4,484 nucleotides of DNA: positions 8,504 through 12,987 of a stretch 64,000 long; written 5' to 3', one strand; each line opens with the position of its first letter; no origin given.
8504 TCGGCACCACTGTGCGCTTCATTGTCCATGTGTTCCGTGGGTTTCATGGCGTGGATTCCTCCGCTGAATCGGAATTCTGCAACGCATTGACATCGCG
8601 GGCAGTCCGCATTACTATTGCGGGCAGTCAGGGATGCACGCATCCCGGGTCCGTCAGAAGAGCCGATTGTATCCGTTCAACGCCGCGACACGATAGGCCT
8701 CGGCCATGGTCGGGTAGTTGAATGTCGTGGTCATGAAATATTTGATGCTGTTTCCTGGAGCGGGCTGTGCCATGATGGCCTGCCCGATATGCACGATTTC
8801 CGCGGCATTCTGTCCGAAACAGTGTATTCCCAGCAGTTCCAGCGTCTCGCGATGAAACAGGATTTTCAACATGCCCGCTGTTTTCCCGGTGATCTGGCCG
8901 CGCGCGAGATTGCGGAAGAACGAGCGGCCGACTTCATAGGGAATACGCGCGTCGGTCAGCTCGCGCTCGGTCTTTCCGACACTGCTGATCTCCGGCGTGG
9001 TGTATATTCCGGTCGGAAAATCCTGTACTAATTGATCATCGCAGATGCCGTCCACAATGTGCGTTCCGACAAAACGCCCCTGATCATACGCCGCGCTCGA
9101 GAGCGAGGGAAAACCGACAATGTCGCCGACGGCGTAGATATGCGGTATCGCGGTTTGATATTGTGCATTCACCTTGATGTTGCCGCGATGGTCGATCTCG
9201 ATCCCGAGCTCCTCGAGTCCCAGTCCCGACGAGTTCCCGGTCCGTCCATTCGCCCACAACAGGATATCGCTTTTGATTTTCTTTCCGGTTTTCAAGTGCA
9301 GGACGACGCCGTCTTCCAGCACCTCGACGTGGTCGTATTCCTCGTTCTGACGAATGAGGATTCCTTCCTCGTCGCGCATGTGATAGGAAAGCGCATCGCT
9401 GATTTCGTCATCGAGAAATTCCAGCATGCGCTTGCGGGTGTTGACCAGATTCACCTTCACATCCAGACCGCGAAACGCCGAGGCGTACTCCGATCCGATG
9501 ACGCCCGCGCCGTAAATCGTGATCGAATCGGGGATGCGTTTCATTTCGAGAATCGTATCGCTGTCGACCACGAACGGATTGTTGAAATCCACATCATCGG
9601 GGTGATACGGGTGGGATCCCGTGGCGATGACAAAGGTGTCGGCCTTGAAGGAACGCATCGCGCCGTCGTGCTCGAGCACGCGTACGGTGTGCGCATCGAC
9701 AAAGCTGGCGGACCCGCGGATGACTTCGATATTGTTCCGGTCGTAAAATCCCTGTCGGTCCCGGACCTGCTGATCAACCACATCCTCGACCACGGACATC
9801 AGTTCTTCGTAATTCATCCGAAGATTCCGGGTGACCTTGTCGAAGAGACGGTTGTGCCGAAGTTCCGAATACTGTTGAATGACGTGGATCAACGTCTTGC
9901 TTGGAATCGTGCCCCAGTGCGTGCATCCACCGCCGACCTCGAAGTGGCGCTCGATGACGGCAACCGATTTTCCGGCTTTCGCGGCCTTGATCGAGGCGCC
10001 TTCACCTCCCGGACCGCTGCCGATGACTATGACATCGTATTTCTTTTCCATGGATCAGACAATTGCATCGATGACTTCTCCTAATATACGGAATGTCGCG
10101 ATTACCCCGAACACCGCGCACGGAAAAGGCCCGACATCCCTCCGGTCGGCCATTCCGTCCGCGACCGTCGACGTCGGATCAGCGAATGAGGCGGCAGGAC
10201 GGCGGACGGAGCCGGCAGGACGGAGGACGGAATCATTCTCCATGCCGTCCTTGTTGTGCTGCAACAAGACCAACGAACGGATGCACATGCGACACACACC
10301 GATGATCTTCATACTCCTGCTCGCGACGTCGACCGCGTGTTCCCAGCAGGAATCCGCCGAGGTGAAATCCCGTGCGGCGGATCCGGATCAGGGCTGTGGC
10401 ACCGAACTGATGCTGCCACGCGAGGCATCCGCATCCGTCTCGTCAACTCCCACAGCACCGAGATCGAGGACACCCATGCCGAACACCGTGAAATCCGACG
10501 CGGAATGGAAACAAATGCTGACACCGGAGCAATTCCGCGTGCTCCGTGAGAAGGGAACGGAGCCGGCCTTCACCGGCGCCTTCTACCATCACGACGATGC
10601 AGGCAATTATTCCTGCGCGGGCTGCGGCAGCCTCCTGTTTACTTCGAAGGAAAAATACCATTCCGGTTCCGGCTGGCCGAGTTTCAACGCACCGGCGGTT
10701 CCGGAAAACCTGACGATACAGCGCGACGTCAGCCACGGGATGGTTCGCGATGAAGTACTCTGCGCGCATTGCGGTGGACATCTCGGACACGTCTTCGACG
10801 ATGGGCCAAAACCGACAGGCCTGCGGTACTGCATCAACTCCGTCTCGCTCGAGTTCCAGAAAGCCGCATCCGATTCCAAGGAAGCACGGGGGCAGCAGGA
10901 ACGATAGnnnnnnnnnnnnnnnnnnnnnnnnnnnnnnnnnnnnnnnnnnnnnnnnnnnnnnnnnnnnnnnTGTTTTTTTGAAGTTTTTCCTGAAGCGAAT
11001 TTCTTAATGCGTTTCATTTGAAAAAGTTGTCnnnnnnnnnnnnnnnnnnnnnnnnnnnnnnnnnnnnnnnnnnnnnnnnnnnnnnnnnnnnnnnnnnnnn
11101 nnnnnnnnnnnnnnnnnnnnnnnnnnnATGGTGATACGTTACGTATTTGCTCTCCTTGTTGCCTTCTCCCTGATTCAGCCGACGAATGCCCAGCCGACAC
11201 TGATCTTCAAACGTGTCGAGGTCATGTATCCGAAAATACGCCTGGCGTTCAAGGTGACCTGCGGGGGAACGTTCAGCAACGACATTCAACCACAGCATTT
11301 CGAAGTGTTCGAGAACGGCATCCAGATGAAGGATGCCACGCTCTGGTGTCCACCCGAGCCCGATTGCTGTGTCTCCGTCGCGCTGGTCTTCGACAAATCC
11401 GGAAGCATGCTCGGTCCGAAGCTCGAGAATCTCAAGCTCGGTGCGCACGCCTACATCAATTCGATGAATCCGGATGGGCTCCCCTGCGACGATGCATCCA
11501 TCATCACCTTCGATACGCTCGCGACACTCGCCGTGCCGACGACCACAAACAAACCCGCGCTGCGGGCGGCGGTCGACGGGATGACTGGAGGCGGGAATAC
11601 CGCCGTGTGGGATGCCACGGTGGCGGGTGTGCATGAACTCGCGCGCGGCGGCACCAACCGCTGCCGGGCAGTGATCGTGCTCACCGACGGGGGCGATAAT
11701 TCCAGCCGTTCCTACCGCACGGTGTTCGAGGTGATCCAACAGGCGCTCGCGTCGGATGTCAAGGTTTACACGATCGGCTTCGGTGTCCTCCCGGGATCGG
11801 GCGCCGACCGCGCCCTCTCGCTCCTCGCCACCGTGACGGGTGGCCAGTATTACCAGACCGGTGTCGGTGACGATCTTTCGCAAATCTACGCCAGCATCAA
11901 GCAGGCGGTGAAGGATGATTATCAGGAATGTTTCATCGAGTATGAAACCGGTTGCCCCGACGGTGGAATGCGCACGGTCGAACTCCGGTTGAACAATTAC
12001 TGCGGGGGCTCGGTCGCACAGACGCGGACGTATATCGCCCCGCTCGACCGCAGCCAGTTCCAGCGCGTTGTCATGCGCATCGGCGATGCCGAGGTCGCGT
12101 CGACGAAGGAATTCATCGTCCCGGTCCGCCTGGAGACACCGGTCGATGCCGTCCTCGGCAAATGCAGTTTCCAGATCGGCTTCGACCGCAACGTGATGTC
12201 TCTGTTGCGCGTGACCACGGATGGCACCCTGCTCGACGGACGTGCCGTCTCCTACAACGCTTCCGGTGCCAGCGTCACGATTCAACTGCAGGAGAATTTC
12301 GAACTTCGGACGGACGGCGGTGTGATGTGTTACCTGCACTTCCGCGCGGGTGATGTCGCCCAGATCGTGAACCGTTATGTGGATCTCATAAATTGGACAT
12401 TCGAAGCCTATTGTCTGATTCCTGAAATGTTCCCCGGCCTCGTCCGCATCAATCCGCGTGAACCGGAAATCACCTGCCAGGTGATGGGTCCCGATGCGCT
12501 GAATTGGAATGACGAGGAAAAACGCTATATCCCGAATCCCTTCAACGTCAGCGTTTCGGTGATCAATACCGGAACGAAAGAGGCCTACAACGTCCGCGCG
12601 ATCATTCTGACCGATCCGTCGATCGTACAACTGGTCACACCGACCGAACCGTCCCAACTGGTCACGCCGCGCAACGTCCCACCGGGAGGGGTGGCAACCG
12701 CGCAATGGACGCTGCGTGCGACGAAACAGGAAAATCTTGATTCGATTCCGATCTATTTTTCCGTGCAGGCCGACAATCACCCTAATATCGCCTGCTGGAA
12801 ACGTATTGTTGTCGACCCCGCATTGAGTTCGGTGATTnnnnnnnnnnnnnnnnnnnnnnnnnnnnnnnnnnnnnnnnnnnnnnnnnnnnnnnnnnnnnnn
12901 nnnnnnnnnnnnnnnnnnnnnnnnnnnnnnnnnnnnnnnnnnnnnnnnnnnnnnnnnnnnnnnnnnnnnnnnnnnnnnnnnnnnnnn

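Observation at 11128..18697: Tandem paralogous giant T9SS-sorted vWA/CARDB repeat proteins followed by a PIG-L deacetylase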

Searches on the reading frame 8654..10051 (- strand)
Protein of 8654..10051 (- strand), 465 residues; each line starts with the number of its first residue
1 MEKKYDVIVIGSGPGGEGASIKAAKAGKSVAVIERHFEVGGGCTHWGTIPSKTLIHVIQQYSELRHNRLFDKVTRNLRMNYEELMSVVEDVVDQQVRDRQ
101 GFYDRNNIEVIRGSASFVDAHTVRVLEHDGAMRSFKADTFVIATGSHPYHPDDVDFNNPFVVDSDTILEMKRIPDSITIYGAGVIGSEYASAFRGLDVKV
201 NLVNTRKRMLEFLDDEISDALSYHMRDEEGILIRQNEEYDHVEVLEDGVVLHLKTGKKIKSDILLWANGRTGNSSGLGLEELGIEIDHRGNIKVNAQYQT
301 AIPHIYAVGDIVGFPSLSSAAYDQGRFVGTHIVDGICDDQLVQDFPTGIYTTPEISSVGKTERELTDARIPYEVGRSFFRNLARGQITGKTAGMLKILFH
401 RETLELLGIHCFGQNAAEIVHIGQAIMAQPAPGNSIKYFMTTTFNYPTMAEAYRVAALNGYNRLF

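Call 10: search_protein_families(library=pfam, proteins=[window:8654-10051:-], max_evalue=0.001)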
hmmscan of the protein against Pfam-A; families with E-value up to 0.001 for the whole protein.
window:8654-10051:- (465 aa): 15 families
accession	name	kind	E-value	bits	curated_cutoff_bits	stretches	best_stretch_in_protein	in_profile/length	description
PF07992.20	Pyr_redox_2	-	2.7e-61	208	26.1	1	5-325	1-291/291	Pyridine nucleotide-disulphide oxidoreductase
PF02852.28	Pyr_redox_dim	-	1.6e-24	86.6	25.3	1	346-456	2-109/110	Pyridine nucleotide-disulphide oxidoreductase, dimerisation domain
PF00070.33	Pyr_redox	-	3.4e-14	53.5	22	1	177-251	2-75/82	Pyridine nucleotide-disulphide oxidoreductase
PF12831.13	FAD_oxidored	-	3.6e-10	40.2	27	1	6-144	1-144/416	FAD dependent oxidoreductase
PF13738.12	Pyr_redox_3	-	9.7e-08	32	30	1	8-309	1-305/305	Pyridine nucleotide-disulphide oxidoreductase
PF00890.30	FAD_binding_2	-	2.1e-07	31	20.4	1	6-46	1-40/414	FAD binding domain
PF01134.28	GIDA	-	6.9e-07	29.1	22.1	1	6-146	1-150/391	Glucose inhibited division protein A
PF03486.20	HI0933_like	-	2.7e-06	27.5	50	0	6-40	2-36/244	HI0933-like protein Rossmann domain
PF13450.12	NAD_binding_8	-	1.3e-05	25.9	21.9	1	9-48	1-40/68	NAD(P)-binding Rossmann-like domain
PF01946.23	Thi4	-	2.2e-05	24.3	26.2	1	5-52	18-66/235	Thi4 family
PF01262.27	AlaDh_PNT_C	-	2.8e-05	24.1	23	0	176-229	30-84/214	Alanine dehydrogenase/PNT, C-terminal domain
PF13434.12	Lys_Orn_oxgnase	-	4.8e-05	23.1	21.3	1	77-192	93-206/339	L-lysine 6-monooxygenase/L-ornithine 5-monooxygenase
PF02737.24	3HCDH_N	-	0.00013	22.4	22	0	177-223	2-48/180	3-hydroxyacyl-CoA dehydrogenase, NAD binding domain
PF01266.30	DAO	-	0.00014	22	27.9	1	6-53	1-44/353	FAD dependent oxidoreductase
PF01494.25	FAD_binding_3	-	0.00093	19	22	0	4-36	1-33/349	FAD binding domain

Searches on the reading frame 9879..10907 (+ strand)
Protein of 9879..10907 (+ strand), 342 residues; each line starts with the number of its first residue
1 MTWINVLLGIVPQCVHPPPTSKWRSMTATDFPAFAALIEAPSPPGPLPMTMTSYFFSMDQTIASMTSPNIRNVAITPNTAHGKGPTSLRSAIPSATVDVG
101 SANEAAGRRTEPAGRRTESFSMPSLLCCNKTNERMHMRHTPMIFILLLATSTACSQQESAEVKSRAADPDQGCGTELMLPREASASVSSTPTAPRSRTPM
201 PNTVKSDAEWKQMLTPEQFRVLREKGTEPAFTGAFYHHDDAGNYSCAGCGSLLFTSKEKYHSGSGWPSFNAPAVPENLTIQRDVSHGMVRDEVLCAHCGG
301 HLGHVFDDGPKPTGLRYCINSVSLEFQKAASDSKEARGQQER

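Call 58: search_protein_families(library=pfam, proteins=[window:9879-10907:+], max_evalue=0.001)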
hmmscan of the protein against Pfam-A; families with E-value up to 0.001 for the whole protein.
window:9879-10907:+ (342 aa): 1 family
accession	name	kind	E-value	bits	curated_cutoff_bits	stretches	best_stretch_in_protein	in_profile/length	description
PF01641.26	SelR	-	1.5e-47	160.8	24.9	1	214-327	1-115/116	SelR domain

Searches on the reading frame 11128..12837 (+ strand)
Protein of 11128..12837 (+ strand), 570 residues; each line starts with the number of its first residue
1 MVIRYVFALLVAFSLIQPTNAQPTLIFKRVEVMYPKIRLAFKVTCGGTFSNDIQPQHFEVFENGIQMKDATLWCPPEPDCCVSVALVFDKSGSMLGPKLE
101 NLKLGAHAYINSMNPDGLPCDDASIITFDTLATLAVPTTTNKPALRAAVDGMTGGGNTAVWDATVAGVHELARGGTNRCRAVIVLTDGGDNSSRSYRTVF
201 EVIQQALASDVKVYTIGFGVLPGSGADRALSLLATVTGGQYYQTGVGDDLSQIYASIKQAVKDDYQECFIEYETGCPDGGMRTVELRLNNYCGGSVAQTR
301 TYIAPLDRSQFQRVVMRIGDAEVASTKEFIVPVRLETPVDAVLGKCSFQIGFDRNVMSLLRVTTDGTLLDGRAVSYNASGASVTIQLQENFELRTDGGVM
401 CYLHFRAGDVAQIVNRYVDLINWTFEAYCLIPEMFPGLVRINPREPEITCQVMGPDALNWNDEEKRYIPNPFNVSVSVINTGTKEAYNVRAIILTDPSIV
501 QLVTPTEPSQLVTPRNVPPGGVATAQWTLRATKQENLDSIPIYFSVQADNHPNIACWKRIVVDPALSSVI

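Call 46: predict_structure(alignment_id=A3)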
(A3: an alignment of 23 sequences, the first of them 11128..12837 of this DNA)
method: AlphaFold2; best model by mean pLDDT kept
length: 570 residues; sequences in the alignment: 23
mean_pLDDT: 87.3   pTM: 0.58
mean pLDDT of the five models: 87.3, 86.8, 86.2, 86.2, 85.3
residues with pLDDT >= 90: 323; 70-90: 203; 50-70: 31; < 50: 13
segments of 3 or more residues with pLDDT < 50: 13-19, 567-570
pLDDT, mean of each block of 10 residues (from residue 1): 52 46 86 87 79 80 86 79 95 92 95 85 94 94 95 90 96 90 88 89 92 95 91 93 93 92 89 80 90 89 82 90 92 90 81 94 93 90 90 85 93 91 77 93 84 90 85 95 88 91 94 91 95 78 93 91 58
secondary structure, 60 per line:
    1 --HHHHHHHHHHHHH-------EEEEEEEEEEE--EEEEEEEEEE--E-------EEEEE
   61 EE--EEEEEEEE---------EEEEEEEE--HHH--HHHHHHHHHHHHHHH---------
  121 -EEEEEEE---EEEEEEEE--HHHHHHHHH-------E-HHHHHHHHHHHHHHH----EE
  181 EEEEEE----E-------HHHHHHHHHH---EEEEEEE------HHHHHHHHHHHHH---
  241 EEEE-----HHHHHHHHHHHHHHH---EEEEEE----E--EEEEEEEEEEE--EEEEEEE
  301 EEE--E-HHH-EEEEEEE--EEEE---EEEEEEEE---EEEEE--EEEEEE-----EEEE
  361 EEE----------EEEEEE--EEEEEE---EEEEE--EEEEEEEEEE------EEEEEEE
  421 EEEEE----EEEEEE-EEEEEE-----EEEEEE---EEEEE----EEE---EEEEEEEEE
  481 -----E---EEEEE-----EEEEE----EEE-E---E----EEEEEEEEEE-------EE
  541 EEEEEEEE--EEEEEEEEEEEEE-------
elements in order: H3-15 E23-33 E36-45 E56-62 E65-72 E82-89 H97-111 E122-128 E132-139 H142-150 H160-174 E179-186 H199-208 E212-218 H225-237 E241-244 H250-264 E268-273 E281-291 E294-303 E312-318 E321-324 E328-335 E339-343 E346-351 E357-363 E374-379 E382-387 E391-395 E398-407 E414-425 E430-435 E437-442 E448-453 E457-461 E466-468 E472-480 E490-494 E500-504 E509-511 E522-531 E539-548 E551-563

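Call 49: fold_search(model_id=the predicted structure, library=pdb)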
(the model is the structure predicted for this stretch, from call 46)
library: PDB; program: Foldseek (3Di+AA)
matches with E <= 10: 1848; with E <= 0.001: 841
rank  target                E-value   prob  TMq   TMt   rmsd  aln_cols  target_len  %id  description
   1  5es4_A                6.5e-13  1.00  0.29  0.16  29.8       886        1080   10  RE-REFINEMENT OF INTEGRIN ALPHAXBETA2 ECTODOMAIN IN THE CLOSED/BENT CONFORMATION (released 2016-03-02)
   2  4fx5                  7.7e-13  1.00  0.29  0.38  18.3       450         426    9  von Willebrand factor type A from Catenulispora acidiphila (released 2012-07-18)
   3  6to1                  1.7e-12  1.00  0.26  0.26  20.7       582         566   10  Crystal structure of three N-terminal domains of the type V pili tip protein Mfa5 from Porphyromonas gingivalis (released 2020-12-02)
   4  9t3y_A                4.8e-12  1.00  0.27  0.21  20.6       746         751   10  Cryo-EM structure of alphaM/beta2:C3d-anti-CR3-Nb headpiece complex (HPO2 3D class reconstruction) (released 2026-03-25)
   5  6m3y                  7.0e-12  1.00  0.27  0.19  22.4       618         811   10  Crystal structure of pilus adhesin, SpaC from Lactobacillus rhamnosus GG - open conformation (released 2020-07-29)
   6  9p97_A                7.0e-12  1.00  0.28  0.21  22.1       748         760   10  CryoEM structure of the closed integrin alphaEbeta7 bound to fab LF61 (released 2025-09-24)
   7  2ww8                  4.4e-11  1.00  0.24  0.18  26.2       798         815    8  Structure of the pilus adhesin (RrgA) from Streptococcus pneumoniae (released 2010-01-19)
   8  7p2d_A                6.1e-11  1.00  0.29  0.22  20.1       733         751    9  Structure of alphaMbeta2/Cd11bCD18 headpiece in complex with a nanobody (released 2022-05-04)
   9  4fl4_I                8.6e-11  1.00  0.22  0.38  13.3       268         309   12  Scaffoldin conformation and dynamics revealed by a ternary complex from the Clostridium thermocellum cellulosome (released 2012-06-27)
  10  1g1k_A                9.6e-11  1.00  0.22  0.80   2.2       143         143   20  COHESIN MODULE FROM THE CELLULOSOME OF CLOSTRIDIUM CELLULOLYTICUM (released 2000-11-22)
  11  8zjf_A                1.1e-10  1.00  0.27  0.17  30.6       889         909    8  Cryo-EM structure of human integrin alpha-E beta-7 (released 2024-06-05)
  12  9t5w_A                1.2e-10  1.00  0.26  0.20  21.2       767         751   10  Cryo-EM structure of mutant R61H alphaM/beta2 headpiece complex (released 2026-03-25)
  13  8s05_A                1.4e-10  1.00  0.26  0.38  11.4       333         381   13  ArnAB complex an archaeal ortholog of the Sec23/24 core motif (released 2025-10-29)
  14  2vn5_C                1.6e-10  1.00  0.22  0.78   2.2       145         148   19  The Clostridium cellulolyticum dockerin displays a dual binding mode for its cohesin partner (released 2008-05-20)
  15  2vn6_A                1.8e-10  1.00  0.22  0.77   2.2       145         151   19  The Clostridium cellulolyticum dockerin displays a dual binding mode for its cohesin partner (released 2008-05-13)
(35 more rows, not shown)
